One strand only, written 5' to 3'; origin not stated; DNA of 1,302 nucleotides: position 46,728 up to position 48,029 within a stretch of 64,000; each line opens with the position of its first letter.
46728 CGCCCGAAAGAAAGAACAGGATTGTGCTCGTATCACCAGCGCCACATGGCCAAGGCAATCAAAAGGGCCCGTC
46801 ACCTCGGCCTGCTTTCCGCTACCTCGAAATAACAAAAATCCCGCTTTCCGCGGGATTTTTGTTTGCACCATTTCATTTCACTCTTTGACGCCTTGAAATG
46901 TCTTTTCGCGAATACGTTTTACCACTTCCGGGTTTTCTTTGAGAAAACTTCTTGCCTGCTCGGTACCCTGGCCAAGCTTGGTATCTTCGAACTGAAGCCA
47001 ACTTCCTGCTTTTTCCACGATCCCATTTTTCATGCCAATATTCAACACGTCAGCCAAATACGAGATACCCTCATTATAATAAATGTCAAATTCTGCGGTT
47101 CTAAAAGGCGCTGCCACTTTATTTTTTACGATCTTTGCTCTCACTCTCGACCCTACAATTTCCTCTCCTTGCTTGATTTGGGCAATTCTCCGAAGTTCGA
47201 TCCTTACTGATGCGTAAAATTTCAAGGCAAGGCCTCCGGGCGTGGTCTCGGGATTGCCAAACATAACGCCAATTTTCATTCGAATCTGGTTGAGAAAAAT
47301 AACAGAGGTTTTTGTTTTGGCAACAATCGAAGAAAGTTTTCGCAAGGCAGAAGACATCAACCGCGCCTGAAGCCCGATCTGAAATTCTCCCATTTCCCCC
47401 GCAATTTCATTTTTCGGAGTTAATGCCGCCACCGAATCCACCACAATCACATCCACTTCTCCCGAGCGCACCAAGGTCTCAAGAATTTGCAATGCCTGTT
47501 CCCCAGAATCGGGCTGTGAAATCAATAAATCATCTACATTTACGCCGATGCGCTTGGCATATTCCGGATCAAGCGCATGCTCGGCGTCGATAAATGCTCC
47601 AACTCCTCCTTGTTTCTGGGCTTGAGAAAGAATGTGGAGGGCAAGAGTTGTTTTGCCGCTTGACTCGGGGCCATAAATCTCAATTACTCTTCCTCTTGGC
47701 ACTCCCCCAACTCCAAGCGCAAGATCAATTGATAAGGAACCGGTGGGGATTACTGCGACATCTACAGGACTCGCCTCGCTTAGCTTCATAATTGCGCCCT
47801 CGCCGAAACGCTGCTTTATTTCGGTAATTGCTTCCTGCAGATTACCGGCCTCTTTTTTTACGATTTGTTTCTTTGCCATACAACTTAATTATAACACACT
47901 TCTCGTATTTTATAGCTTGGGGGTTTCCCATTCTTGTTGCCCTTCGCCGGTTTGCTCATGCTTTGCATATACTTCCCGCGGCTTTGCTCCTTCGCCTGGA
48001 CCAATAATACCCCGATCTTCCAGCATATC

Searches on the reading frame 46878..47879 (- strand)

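Call 67: search_protein_families(library=pfam, proteins=[window:46878-47879:-], max_evalue=0.0001)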
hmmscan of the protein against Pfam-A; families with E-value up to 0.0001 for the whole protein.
window:46878-47879:- (333 aa): 6 families
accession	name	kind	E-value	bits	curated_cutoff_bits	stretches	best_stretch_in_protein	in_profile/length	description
PF00154.27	RecA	-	1.3e-131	438.3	27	1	14-273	3-262/262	recA bacterial DNA recombination protein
PF21096.2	RecA_C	-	6.5e-17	61.8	27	1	277-327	2-52/57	RecA C-terminal domain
PF08423.17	Rad51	-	1.7e-09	37.7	22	1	41-231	5-211/244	Rad51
PF06745.19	ATPase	-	5e-08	33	26.6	1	45-116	2-75/231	KaiC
PF13481.12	AAA_25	-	1.2e-05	25.5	27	0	59-162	29-164/195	AAA domain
PF01637.24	ATPase_2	-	3.9e-05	24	33.2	1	64-151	21-79/225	ATPase domain predominantly from Archaea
